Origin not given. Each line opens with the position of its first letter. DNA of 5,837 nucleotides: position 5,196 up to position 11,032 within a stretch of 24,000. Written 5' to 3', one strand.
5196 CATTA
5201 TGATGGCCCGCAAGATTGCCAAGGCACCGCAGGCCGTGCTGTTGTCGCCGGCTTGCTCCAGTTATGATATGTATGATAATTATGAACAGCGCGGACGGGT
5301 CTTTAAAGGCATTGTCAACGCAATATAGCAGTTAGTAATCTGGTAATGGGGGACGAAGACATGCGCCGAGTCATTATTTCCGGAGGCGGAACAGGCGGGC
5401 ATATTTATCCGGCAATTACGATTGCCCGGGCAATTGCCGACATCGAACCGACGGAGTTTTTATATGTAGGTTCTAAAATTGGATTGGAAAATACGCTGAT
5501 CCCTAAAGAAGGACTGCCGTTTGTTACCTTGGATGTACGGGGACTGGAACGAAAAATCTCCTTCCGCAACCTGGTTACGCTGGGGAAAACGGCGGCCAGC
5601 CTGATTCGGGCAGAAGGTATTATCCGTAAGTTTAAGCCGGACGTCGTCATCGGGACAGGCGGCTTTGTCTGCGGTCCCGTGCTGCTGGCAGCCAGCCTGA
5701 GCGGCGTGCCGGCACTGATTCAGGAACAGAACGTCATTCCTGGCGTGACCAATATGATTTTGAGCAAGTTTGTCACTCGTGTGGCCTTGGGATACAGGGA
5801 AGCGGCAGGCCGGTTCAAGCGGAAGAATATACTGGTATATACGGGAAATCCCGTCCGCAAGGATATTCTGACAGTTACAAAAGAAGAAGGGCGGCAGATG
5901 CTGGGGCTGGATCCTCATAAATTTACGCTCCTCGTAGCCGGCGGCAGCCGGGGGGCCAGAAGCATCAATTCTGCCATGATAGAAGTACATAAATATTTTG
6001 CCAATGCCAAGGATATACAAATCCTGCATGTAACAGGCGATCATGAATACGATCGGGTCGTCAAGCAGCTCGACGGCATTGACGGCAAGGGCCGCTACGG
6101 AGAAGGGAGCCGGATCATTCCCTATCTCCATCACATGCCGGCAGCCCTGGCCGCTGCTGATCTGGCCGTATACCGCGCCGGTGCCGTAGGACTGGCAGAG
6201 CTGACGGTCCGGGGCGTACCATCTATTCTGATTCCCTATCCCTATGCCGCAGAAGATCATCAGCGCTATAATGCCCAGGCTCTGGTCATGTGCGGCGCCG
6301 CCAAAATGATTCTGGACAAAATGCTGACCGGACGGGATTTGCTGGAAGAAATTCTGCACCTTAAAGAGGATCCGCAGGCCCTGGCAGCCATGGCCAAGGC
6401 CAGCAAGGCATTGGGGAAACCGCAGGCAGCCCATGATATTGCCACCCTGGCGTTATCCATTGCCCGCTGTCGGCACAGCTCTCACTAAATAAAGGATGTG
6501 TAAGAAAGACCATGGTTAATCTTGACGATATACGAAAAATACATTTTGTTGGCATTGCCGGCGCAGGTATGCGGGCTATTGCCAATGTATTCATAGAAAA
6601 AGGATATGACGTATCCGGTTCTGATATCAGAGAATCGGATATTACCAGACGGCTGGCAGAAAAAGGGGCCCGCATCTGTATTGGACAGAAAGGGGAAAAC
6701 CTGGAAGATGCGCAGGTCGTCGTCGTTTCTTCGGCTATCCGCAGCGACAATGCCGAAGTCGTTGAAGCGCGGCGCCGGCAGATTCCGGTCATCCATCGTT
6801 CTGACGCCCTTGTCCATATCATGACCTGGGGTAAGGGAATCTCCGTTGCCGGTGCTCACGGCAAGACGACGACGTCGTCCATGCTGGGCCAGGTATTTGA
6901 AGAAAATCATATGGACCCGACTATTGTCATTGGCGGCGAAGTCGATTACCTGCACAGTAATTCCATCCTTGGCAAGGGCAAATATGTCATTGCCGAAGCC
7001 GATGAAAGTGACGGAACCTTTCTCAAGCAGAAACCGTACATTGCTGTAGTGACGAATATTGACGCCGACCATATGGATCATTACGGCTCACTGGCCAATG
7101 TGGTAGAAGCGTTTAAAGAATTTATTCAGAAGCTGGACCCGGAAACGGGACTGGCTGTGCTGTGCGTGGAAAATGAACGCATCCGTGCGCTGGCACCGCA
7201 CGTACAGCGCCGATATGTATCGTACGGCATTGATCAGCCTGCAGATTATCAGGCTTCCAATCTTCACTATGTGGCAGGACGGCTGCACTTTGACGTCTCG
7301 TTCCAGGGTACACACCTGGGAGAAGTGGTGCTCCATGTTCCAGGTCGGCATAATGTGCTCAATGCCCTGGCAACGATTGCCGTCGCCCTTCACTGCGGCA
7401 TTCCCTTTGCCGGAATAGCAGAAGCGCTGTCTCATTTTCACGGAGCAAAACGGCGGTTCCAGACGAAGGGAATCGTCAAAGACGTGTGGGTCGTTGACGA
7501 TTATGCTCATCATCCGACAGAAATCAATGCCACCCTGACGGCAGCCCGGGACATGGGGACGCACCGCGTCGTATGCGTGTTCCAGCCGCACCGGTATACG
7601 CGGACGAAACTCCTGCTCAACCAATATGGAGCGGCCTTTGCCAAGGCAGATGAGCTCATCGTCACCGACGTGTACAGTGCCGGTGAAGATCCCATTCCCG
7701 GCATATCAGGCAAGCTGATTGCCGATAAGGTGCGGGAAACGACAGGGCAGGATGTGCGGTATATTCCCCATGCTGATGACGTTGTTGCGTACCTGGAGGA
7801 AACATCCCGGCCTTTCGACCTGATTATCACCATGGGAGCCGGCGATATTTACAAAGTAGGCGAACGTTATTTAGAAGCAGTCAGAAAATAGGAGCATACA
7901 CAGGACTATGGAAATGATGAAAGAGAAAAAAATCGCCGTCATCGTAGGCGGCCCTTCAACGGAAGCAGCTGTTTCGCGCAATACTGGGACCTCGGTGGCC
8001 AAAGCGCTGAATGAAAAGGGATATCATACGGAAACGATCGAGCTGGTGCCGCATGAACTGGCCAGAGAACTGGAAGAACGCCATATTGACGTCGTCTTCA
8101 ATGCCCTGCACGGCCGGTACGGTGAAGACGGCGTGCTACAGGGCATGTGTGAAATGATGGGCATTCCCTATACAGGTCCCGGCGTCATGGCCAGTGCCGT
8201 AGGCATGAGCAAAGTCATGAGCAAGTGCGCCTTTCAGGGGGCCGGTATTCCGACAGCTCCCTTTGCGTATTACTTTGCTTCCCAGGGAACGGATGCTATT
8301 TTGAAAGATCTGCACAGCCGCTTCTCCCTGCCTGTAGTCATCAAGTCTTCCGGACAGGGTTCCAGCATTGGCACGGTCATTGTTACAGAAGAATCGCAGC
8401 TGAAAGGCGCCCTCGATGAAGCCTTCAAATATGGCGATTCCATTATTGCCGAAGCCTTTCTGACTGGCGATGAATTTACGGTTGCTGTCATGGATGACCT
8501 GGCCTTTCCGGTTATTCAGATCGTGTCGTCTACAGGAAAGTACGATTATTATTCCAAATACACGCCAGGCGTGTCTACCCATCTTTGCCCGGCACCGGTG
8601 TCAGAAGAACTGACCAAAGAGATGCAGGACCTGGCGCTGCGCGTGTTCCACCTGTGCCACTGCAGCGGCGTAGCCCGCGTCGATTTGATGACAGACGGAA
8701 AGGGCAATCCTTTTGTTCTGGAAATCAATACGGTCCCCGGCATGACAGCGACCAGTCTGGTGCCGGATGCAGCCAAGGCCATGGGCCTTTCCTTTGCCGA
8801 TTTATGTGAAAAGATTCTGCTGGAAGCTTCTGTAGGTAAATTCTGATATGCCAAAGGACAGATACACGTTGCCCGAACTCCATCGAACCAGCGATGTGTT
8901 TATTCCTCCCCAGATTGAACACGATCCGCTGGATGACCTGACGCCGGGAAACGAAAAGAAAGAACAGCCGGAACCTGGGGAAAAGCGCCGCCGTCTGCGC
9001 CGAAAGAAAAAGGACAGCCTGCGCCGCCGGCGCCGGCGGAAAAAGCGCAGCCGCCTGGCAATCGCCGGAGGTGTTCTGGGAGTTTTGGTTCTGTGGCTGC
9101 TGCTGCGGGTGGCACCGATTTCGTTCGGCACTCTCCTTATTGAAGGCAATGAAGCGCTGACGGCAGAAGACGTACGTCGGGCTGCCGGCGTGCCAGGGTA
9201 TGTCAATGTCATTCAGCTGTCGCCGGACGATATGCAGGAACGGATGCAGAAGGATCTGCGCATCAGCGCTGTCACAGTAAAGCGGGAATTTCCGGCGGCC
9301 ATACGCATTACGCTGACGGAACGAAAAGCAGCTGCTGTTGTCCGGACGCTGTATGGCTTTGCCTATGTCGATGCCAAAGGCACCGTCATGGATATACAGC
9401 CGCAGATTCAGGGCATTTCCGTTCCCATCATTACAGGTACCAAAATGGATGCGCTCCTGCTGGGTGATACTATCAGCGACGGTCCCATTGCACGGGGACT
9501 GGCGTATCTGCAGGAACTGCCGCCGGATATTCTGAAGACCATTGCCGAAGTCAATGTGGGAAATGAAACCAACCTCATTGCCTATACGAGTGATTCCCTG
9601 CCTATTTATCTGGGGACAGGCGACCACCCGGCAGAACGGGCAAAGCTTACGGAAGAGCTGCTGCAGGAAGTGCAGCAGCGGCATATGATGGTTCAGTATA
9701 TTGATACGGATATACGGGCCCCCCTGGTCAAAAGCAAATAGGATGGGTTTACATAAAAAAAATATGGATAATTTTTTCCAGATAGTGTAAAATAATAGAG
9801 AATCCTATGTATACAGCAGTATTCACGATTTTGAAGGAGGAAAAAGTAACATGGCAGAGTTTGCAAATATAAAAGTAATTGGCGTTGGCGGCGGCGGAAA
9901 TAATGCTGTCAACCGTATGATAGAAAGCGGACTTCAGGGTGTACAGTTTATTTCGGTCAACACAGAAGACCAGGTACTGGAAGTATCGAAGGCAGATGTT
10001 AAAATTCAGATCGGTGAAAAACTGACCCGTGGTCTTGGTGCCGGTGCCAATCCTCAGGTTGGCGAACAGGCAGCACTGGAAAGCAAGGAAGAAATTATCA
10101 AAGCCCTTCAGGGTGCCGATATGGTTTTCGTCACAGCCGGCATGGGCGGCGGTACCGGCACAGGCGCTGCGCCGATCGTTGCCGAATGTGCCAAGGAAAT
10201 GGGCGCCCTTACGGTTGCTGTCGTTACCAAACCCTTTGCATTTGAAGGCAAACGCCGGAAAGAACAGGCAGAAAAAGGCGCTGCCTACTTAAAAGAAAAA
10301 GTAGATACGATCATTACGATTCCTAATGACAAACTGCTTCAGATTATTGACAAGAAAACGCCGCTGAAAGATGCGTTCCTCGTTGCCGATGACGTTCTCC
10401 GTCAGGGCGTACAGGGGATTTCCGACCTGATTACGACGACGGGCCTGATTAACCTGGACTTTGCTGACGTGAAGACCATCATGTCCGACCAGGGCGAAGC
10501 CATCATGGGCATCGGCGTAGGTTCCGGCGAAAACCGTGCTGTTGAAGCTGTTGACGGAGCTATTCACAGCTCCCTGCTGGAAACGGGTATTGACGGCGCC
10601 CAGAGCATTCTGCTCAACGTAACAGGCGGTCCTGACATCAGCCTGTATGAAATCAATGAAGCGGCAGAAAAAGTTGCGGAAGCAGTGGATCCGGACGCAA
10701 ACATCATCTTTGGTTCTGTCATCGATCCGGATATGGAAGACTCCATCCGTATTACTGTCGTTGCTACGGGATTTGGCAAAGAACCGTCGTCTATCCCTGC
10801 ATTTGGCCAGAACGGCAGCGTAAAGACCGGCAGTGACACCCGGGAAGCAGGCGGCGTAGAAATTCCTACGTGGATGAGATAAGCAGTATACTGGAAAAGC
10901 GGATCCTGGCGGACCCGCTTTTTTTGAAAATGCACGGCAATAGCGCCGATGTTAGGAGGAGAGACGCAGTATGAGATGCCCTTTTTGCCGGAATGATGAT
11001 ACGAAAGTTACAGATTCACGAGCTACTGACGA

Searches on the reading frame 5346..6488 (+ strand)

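Call 7: search_protein_families(library=pfam, proteins=[window:5346-6488:+], max_evalue=0.00001)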
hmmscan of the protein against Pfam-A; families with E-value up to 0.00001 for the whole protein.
window:5346-6488:+ (380 aa): 2 families
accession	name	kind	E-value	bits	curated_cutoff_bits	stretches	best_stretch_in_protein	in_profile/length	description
PF04101.22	Glyco_tran_28_C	-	2.5e-37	128.9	22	1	194-364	1-165/166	Glycosyltransferase family 28 C-terminal domain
PF03033.26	Glyco_transf_28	-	1.1e-33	116.7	26.2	1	9-147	1-138/139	Glycosyltransferase family 28 N-terminal domain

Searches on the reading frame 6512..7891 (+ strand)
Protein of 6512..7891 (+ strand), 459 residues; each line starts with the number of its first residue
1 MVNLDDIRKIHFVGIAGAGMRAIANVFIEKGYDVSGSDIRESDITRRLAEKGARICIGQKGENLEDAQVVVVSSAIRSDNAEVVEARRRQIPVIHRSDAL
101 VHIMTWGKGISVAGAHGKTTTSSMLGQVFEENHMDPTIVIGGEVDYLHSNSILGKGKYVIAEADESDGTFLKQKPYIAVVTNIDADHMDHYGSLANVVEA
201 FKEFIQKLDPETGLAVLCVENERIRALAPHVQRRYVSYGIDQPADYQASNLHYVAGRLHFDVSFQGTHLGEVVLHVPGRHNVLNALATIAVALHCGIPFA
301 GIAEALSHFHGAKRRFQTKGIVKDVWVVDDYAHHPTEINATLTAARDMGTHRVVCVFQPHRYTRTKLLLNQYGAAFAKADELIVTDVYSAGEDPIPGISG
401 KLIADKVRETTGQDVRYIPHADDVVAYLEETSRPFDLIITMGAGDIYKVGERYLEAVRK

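Call 7: search_protein_families(library=pfam, proteins=[window:6512-7891:+], max_evalue=0.00001)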
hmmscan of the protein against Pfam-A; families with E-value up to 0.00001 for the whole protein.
window:6512-7891:+ (459 aa): 3 families
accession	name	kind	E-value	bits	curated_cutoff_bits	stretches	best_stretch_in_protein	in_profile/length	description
PF08245.18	Mur_ligase_M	-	1.2e-28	100.9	24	1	112-292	1-200/200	Mur ligase middle domain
PF01225.30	Mur_ligase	-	2.2e-27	95.7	21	1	9-104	1-91/95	Mur ligase family, catalytic domain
PF02875.26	Mur_ligase_C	-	5.8e-24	85.8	28.4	1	314-444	1-127/127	Mur ligase, glutamate ligase domain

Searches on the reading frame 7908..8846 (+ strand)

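Call 7: search_protein_families(library=pfam, proteins=[window:7908-8846:+], max_evalue=0.00001)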
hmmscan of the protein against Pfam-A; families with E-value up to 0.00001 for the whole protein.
window:7908-8846:+ (312 aa): 4 families
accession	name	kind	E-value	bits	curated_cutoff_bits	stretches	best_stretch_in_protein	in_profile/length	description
PF07478.18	Dala_Dala_lig_C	-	2e-51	174.8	24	1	109-304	2-203/204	D-ala D-ala ligase C-terminus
PF01820.27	Dala_Dala_lig_N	-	5.3e-22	79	34.6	1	54-91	84-121/121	D-ala D-ala ligase N-terminus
PF01071.24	GARS_A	-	2.6e-06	27.8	27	1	101-197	2-101/194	Phosphoribosylglycinamide synthetase, ATP-grasp (A) domain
PF02222.28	ATP-grasp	-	7.1e-06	26.2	27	0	109-263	3-150/179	ATP-grasp domain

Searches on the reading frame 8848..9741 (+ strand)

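Call 7: search_protein_families(library=pfam, proteins=[window:8848-9741:+], max_evalue=0.00001)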
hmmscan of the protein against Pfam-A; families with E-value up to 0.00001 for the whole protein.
window:8848-9741:+ (297 aa): 2 families
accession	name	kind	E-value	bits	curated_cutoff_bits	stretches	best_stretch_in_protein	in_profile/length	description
PF08478.15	POTRA_1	-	7.8e-14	52.2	23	1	95-159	5-69/69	POTRA domain, FtsQ-type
PF03799.20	FtsQ_DivIB_C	-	7.1e-10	40.2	21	1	163-286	1-112/114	Cell division protein FtsQ/DivIB, C-terminal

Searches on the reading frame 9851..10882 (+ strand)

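Call 7: search_protein_families(library=pfam, proteins=[window:9851-10882:+], max_evalue=0.00001)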
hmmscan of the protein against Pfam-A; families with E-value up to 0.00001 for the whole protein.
window:9851-10882:+ (343 aa): 2 families
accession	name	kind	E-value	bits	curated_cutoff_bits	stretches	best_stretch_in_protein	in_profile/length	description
PF00091.31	Tubulin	-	1.1e-52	179.5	33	1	6-167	1-190/190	Tubulin/FtsZ family, GTPase domain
PF12327.13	FtsZ_C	-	1.8e-34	118.4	27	1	215-308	1-94/95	FtsZ family, C-terminal domain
